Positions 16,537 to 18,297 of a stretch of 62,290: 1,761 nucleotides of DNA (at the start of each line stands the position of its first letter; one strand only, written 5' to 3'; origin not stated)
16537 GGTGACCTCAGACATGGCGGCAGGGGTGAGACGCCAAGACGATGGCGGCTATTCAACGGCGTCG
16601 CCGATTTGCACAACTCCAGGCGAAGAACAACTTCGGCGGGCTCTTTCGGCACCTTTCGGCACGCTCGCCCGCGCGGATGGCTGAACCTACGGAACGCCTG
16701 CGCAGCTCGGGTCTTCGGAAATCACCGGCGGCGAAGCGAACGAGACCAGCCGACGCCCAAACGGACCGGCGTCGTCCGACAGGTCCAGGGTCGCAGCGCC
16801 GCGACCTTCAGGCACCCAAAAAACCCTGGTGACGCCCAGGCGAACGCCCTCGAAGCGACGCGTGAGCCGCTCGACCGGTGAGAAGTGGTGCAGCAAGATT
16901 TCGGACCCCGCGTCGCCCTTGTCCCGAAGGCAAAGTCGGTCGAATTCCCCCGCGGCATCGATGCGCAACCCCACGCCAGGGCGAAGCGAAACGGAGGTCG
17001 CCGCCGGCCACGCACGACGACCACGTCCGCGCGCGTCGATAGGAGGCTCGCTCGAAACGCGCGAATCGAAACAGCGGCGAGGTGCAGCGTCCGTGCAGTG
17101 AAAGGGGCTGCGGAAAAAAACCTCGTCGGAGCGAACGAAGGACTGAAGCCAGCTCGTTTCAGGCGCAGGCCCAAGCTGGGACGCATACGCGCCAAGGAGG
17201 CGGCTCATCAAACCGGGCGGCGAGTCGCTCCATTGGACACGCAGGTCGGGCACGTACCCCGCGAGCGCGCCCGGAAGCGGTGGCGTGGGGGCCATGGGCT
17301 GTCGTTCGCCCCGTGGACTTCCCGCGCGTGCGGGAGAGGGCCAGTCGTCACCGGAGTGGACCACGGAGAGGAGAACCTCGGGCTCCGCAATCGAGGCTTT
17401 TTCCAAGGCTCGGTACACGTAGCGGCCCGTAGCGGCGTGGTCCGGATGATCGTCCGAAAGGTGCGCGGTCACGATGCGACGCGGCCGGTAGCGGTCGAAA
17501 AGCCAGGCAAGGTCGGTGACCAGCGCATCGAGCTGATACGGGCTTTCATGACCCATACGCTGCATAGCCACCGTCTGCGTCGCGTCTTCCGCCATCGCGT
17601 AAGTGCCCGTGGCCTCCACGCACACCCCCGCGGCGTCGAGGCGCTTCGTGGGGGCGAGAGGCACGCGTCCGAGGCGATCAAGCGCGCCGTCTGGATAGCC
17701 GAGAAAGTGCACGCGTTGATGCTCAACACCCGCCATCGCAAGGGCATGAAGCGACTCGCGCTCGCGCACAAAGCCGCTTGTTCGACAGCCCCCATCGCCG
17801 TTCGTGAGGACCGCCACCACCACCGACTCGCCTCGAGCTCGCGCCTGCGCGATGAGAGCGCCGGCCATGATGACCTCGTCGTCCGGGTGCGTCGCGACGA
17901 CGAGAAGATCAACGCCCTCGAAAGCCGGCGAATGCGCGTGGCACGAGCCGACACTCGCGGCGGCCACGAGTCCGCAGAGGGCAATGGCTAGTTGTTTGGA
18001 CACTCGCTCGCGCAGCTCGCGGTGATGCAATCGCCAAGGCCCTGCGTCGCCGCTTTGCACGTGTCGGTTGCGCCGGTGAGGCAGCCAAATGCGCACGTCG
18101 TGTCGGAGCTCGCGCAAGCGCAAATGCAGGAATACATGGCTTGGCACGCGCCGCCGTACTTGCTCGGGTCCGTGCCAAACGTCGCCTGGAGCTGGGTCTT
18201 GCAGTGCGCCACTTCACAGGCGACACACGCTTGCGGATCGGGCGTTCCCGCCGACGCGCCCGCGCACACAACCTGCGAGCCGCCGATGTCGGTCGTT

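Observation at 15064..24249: Eight tightly packed co-directional genes join a processive glycan synthase, an exported deacetylase and a ligase/peptidase/esterase set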

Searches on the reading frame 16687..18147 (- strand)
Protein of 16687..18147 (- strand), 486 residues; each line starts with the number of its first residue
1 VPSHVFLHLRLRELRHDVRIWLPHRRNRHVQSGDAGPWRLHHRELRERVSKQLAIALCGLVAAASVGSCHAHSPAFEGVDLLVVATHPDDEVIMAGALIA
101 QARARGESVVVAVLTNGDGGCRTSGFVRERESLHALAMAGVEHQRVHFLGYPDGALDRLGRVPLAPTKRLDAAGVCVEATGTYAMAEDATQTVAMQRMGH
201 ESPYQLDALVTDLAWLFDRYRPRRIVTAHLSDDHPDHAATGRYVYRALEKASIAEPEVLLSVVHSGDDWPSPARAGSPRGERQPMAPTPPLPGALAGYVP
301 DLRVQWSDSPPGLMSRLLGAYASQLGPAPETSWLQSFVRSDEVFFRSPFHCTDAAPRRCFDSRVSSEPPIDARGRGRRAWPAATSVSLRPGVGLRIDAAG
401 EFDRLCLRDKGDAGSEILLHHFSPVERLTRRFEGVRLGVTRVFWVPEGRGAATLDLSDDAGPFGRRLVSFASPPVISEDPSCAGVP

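Call 3: search_protein_families(library=pfam, proteins=[window:16687-18147:-], max_evalue=0.01)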
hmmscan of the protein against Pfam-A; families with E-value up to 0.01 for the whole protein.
window:16687-18147:- (486 aa): 1 family
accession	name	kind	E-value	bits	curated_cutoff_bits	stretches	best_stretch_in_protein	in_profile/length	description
PF02585.22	PIG-L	-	4.1e-25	89.2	28.2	1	82-247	1-128/129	GlcNAc-PI de-N-acetylase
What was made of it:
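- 16687..18003 (-): Module B: exported PIG-L/LmbE (CE14) de-N-acetylase. It has a lipobox-like signal (…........), intact HPDDE and HPDH motifs, and a C-terminal beta-sandwich domain. PIG-L 89 bits (call 3).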

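Call 4: search_protein_families(library=ncbifam, proteins=[window:16687-18147:-], max_evalue=0.01)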
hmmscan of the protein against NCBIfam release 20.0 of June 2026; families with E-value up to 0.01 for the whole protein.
window:16687-18147:- (486 aa): 5 families
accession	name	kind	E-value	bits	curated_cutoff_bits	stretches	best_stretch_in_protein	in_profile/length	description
TIGR04001.1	thiol_BshB1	equivalog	4.6e-14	52.7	182.5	2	79-156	2-77/226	bacillithiol biosynthesis deacetylase BshB1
TIGR04000.1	thiol_BshB2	equivalog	2.9e-07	30.4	195.25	1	81-136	3-59/217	bacillithiol biosynthesis deacetylase BshB2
TIGR03445.1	mycothiol_MshB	equivalog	6.8e-06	26.2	224.35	1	82-120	1-39/284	N-acetyl-1-D-myo-inositol-2-amino-2-deoxy-alpha-D-glucopyranoside deacetylase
NF002557.0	PRK02122.1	subfamily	0.00021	19.6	384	0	81-118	373-410/653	glucosamine-6-phosphate deaminase-like protein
TIGR03446.1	mycothiol_Mca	equivalog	0.00079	19.1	277.15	1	81-121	3-43/283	mycothiol conjugate amidase Mca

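Call 22: find_homologous_proteins(query=window:16687-17970:-, max_evalue=0.00001)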
Query window:16687-17970:- (427 aa): 44 proteins with E <= 0.00001 among 8000 candidates.
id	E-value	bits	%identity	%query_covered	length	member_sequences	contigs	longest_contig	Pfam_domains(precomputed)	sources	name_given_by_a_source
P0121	8.6e-286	966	100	100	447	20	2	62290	PF02585.23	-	-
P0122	8.3e-150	518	58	100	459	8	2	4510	PF02585.23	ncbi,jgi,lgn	jgi:LmbE family N-acetylglucosaminyl deacetylase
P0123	8.2e-115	402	49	98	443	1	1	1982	PF02585.23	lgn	-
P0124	1.1e-111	392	49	95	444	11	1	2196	PF02585.23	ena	-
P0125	1.4e-110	388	48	99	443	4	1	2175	PF02585.23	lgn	-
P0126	2.8e-109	384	48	100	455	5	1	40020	PF02585.23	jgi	jgi:LmbE family N-acetylglucosaminyl deacetylase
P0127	3.1e-109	384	48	98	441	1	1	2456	PF02585.23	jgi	jgi:LmbE family N-acetylglucosaminyl deacetylase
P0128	3.4e-106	374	47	100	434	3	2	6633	PF02585.23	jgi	jgi:LmbE family N-acetylglucosaminyl deacetylase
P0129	4.8e-106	373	47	100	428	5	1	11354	PF02585.23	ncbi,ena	-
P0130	1.7e-103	365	47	96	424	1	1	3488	PF02585.23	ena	-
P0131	1.0e-96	343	46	92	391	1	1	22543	PF02585.23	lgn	-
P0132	2.4e-63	233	48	67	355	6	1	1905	PF02585.23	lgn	-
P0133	8.0e-57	211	45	64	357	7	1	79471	PF02585.23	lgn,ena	-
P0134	2.1e-55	207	44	64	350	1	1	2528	PF02585.23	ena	-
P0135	5.9e-53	199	44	65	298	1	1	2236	PF02585.23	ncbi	-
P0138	3.6e-52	196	43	62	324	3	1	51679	PF02585.23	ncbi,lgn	-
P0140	3.8e-51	193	42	66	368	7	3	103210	PF02585.23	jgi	jgi:LmbE family N-acetylglucosaminyl deacetylase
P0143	3.7e-50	189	43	68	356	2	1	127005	PF02585.23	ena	-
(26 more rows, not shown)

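Call 23: find_encoding_contigs(protein=P0126, flank=10000, max_places=1)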
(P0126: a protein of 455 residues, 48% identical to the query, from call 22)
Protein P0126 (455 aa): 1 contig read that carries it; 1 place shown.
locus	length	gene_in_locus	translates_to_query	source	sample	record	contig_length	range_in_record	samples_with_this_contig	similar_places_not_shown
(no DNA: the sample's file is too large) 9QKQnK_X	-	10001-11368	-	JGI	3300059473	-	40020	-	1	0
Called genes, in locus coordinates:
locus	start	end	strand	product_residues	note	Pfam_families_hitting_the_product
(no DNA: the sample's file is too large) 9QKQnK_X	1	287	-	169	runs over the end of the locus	-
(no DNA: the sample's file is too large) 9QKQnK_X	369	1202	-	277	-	PF03631:Virul_fac_BrkB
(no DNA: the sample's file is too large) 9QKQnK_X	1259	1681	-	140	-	PF02036:SCP2 (weak)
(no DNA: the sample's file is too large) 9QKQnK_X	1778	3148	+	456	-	PF01590:GAF, PF13185:GAF_2, PF13492:GAF_3 (weak), PF05524:PEP-utilisers_N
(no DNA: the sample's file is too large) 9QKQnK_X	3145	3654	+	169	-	-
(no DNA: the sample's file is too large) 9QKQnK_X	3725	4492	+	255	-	PF00756:Esterase, PF00326:Peptidase_S9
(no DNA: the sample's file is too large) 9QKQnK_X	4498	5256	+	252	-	-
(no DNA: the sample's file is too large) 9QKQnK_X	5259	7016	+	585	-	PF05299:Peptidase_M61, PF17820:PDZ_6 (weak)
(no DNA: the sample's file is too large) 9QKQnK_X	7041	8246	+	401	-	-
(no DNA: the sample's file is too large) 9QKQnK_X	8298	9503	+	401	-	-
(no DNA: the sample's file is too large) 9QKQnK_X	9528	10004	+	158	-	-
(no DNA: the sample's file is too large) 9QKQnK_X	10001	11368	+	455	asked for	PF02585:PIG-L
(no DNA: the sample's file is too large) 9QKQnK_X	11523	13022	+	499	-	PF13506:Glyco_transf_21, PF00535:Glycos_transf_2, PF13641:Glyco_tranf_2_3, PF01644:Chitin_synth_1 (weak), PF03142:Chitin_synth_2, PF13632:Glyco_trans_2_3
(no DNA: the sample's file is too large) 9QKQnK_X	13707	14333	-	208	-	PF07152:YaeQ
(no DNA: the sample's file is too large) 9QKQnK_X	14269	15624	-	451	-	PF00270:DEAD, PF00271:Helicase_C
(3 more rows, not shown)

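Call 24: find_encoding_contigs(protein=P0133, flank=10000, max_places=1)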
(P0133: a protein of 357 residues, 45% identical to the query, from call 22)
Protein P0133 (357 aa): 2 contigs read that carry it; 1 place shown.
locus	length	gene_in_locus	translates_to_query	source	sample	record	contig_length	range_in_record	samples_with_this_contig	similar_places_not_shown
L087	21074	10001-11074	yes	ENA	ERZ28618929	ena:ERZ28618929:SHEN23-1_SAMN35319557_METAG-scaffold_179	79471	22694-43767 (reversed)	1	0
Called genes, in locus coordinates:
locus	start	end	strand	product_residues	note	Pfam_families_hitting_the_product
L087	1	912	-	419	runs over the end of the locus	PF00202:Aminotran_3, PF00155:Aminotran_1_2 (weak)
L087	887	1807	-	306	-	PF01379:Porphobil_deam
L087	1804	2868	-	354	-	PF05201:GlutR_N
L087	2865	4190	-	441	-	PF00890:FAD_binding_2, PF01134:GIDA (faint), PF01266:DAO, PF01494:FAD_binding_3 (weak), PF01593:Amino_oxidase, PF03486:HI0933_like (faint), PF12831:FAD_oxidored, PF13450:NAD_binding_8, +1 more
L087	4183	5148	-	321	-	PF01208:URO-D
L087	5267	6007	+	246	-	PF02602:HEM4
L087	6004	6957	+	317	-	PF00490:ALAD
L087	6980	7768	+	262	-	PF00106:adh_short, PF08659:KR, PF13561:adh_short_C2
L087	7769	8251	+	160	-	-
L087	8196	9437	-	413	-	-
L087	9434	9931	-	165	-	-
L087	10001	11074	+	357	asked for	PF02585:PIG-L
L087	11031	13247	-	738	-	PF00884:Sulfatase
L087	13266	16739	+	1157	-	PF13191:AAA_16 (weak)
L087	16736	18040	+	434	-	PF13506:Glyco_transf_21, PF00535:Glycos_transf_2, PF13641:Glyco_tranf_2_3, PF03142:Chitin_synth_2, PF13632:Glyco_trans_2_3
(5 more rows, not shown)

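Call 25: find_encoding_contigs(protein=P0140, flank=10000, max_places=1)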
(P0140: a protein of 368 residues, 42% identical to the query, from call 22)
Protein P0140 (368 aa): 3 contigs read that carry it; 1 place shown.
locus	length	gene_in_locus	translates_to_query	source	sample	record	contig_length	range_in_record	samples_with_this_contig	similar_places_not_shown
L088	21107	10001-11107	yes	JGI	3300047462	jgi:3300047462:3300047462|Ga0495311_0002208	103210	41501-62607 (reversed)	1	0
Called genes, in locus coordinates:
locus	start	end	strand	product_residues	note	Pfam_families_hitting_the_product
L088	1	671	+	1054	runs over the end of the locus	PF00873:ACR_tran, PF03176:MMPL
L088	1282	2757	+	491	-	PF04041:Glyco_hydro_130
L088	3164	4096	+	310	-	PF03781:FGE-sulfatase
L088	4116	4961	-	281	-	-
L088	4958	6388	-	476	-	PF00069:Pkinase, PF07714:PK_Tyr_Ser-Thr, PF01636:APH (faint)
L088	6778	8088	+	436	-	PF13506:Glyco_transf_21, PF00535:Glycos_transf_2, PF13641:Glyco_tranf_2_3, PF03142:Chitin_synth_2, PF01644:Chitin_synth_1 (weak), PF13632:Glyco_trans_2_3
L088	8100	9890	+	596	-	-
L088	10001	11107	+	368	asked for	PF02585:PIG-L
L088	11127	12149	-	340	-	PF00296:Bac_luciferase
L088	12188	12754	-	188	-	PF06439:3keto-disac_hyd (weak)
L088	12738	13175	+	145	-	-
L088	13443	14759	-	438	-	-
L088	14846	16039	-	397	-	PF03537:Glyco_hydro_114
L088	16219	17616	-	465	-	PF00069:Pkinase, PF03109:ABC1 (faint), PF07714:PK_Tyr_Ser-Thr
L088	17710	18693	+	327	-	-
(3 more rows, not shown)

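Call 44: find_encoding_contigs(protein=P0143, flank=10000, max_places=1)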
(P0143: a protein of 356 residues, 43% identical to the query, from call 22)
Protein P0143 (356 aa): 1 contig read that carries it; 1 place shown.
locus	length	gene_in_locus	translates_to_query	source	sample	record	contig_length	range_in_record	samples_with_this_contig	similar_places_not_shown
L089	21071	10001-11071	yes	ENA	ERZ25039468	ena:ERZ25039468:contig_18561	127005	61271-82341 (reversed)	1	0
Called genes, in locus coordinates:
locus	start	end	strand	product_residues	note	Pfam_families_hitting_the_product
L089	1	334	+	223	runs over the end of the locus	PF00072:Response_reg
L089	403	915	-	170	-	PF11181:YflT (faint)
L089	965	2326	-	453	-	PF00072:Response_reg, PF00158:Sigma54_activat, PF14532:Sigma54_activ_2, PF07728:AAA_5 (weak), PF25601:AAA_lid_14, PF02954:HTH_8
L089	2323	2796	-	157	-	PF02518:HATPase_c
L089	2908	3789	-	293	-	PF00672:HAMP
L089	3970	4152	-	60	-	-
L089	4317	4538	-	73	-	PF00654:Voltage_CLC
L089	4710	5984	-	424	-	PF09924:LPG_synthase_C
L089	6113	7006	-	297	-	-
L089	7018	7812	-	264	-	-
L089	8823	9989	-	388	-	PF00691:OmpA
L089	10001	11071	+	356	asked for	PF02585:PIG-L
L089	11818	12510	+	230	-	PF14234:DUF4336 (weak)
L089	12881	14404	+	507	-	PF28492:Beta_helix_4 (weak)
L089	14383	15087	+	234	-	-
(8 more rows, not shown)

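Call 45: find_encoding_contigs(protein=P0138, flank=10000, max_places=1)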
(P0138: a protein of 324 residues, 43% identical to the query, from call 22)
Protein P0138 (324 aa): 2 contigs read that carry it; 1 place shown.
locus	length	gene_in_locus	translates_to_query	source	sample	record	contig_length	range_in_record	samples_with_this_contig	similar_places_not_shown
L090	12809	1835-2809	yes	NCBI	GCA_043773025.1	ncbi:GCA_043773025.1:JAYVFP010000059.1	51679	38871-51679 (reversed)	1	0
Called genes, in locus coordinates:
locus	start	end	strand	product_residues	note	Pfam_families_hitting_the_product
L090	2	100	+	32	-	?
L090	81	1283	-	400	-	-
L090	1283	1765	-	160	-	-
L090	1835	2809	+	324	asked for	PF02585:PIG-L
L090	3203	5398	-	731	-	PF00884:Sulfatase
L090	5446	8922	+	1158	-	PF13191:AAA_16 (weak)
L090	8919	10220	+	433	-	PF13506:Glyco_transf_21, PF13641:Glyco_tranf_2_3, PF00535:Glycos_transf_2, PF03142:Chitin_synth_2, PF13632:Glyco_trans_2_3 (faint)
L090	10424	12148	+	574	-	PF00648:Peptidase_C2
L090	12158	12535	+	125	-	-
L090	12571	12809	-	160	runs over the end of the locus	PF26390:MamS_MamX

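Call 46: find_encoding_contigs(protein=P0131, flank=10000, max_places=1)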
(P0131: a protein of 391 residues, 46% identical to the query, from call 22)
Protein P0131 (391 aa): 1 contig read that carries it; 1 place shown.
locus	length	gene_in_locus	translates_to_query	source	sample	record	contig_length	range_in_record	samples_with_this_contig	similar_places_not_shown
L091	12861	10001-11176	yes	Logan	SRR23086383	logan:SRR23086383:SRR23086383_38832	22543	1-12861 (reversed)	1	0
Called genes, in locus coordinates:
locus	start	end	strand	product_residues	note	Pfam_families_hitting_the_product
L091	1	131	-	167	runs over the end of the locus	-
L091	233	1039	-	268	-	PF03631:Virul_fac_BrkB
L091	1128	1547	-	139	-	PF02036:SCP2 (weak)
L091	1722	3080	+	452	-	PF01590:GAF, PF13185:GAF_2, PF13492:GAF_3, PF05524:PEP-utilisers_N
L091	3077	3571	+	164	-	-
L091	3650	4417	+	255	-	PF00756:Esterase (weak), PF00326:Peptidase_S9 (weak)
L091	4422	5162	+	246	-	-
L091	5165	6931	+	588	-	PF17899:Peptidase_M61_N (weak), PF05299:Peptidase_M61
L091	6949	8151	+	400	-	PF13535:ATP-grasp_4 (weak)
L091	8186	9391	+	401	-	-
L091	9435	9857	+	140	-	-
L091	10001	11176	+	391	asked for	PF02585:PIG-L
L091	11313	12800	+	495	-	PF13506:Glyco_transf_21, PF00535:Glycos_transf_2, PF13641:Glyco_tranf_2_3, PF01644:Chitin_synth_1 (weak), PF03142:Chitin_synth_2, PF13632:Glyco_trans_2_3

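Call 73: predict_structure(alignment_id=A2)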
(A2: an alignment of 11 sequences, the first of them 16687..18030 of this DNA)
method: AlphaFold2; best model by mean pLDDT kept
length: 447 residues; sequences in the alignment: 11
mean_pLDDT: 83.6   pTM: 0.81
mean pLDDT of the five models: 83.6, 81.2, 81.0, 78.6, 76.9
residues with pLDDT >= 90: 188; 70-90: 186; 50-70: 56; < 50: 17
segments of 3 or more residues with pLDDT < 50: 24-34, 148-150
pLDDT, mean of each block of 10 residues (from residue 1): 58 58 46 62 97 97 95 91 90 96 94 88 88 91 67 80 92 96 97 87 92 94 88 71 91 80 90 93 92 92 92 83 59 71 82 85 87 84 81 82 81 83 77 81 78
secondary structure, 60 per line:
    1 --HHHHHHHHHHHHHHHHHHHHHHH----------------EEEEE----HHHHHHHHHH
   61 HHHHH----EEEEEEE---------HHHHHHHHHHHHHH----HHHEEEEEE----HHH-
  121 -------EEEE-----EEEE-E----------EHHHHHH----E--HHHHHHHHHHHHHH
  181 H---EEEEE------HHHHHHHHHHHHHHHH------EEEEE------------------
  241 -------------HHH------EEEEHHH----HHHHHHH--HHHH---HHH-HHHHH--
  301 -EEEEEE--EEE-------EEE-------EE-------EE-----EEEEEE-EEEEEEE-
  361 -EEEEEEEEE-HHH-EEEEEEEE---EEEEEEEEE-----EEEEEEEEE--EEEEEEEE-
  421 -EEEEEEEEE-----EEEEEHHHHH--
elements in order: H3-25 E42-46 H51-65 E70-76 H86-99 E107-112 E128-131 E137-140 H154-159 H167-181 E185-189 H196-211 E218-222 E263-266 H274-280 H283-286 H294-298 E302-307 E310-312 E320-322 E346-351 E353-359 E362-370 E376-383 E387-395 E401-409 E412-419 E422-430 E436-440 H441-445

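Call 75: fold_search(model_id=the predicted structure, library=pdb)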
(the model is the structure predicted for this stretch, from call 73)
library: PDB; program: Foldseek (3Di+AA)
matches with E <= 10: 1331; with E <= 0.001: 42
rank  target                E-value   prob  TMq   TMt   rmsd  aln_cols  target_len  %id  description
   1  1uan_B                2.5e-09  1.00  0.35  0.67   5.3       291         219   22  Crystal structure of the conserved protein TT1542 from Thermus thermophilus HB8 (released 2003-08-05)
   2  6p2t                  5.8e-09  1.00  0.37  0.70   5.0       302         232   16  BshB from Bacillus subtilis complexed with citrate (released 2020-01-08)
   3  2ixd_B                1.1e-08  1.00  0.38  0.70   4.9       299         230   16  Crystal structure of the putative deacetylase BC1534 from Bacillus cereus (released 2007-07-17)
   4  2ixd_A                1.1e-08  1.00  0.37  0.70   5.0       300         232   15  Crystal structure of the putative deacetylase BC1534 from Bacillus cereus (released 2007-07-17)
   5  1q7t_A                1.3e-08  1.00  0.37  0.51   7.7       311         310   20  Rv1170 (MshB) from Mycobacterium tuberculosis (released 2004-01-13)
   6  6ull                  1.4e-08  1.00  0.38  0.71   5.8       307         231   17  BshB from Bacillus subtilis complexed with a substrate analogue (released 2020-01-08)
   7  1q7t_B                1.4e-08  1.00  0.38  0.55   7.9       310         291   20  Rv1170 (MshB) from Mycobacterium tuberculosis (released 2004-01-13)
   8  1uan_A                1.7e-08  1.00  0.35  0.68   5.1       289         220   22  Crystal structure of the conserved protein TT1542 from Thermus thermophilus HB8 (released 2003-08-05)
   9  1q74_A                2.5e-08  1.00  0.36  0.54   7.7       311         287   22  The Crystal Structure of 1D-myo-inositol 2-acetamido-2-deoxy-alpha-D-glucopyranoside Deacetylase (MshB) (released 2003-12-02)
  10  4ewl_B                2.5e-08  1.00  0.35  0.52   7.8       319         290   20  Crystal Structure of MshB with glycerol and Acetate bound in the active site (released 2012-09-26)
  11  4ewl_A                3.7e-08  1.00  0.36  0.52   8.2       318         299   20  Crystal Structure of MshB with glycerol and Acetate bound in the active site (released 2012-09-26)
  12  1q74_C                4.0e-08  1.00  0.38  0.59   6.6       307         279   20  The Crystal Structure of 1D-myo-inositol 2-acetamido-2-deoxy-alpha-D-glucopyranoside Deacetylase (MshB) (released 2003-12-02)
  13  1q74_D                7.0e-08  1.00  0.37  0.58   7.7       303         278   21  The Crystal Structure of 1D-myo-inositol 2-acetamido-2-deoxy-alpha-D-glucopyranoside Deacetylase (MshB) (released 2003-12-02)
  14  1q74_B                7.8e-08  1.00  0.37  0.58   6.3       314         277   20  The Crystal Structure of 1D-myo-inositol 2-acetamido-2-deoxy-alpha-D-glucopyranoside Deacetylase (MshB) (released 2003-12-02)
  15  3wl3_B                8.7e-08  1.00  0.38  0.63  14.3       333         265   14  N,N'-diacetylchitobiose deacetylase from Pyrococcus horikoshii (released 2014-05-07)
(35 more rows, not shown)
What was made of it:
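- On PNAG synthase-dependent system (PgaABCD/IcaADBC): The deacetylase is PIG-L/CE14 by Pfam and by fold (calls 3, 75).
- The PIG-L model matches BshB, MshB and chitobiose deacetylase (call 75). Its fold matches BshB and MshB (call 75).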
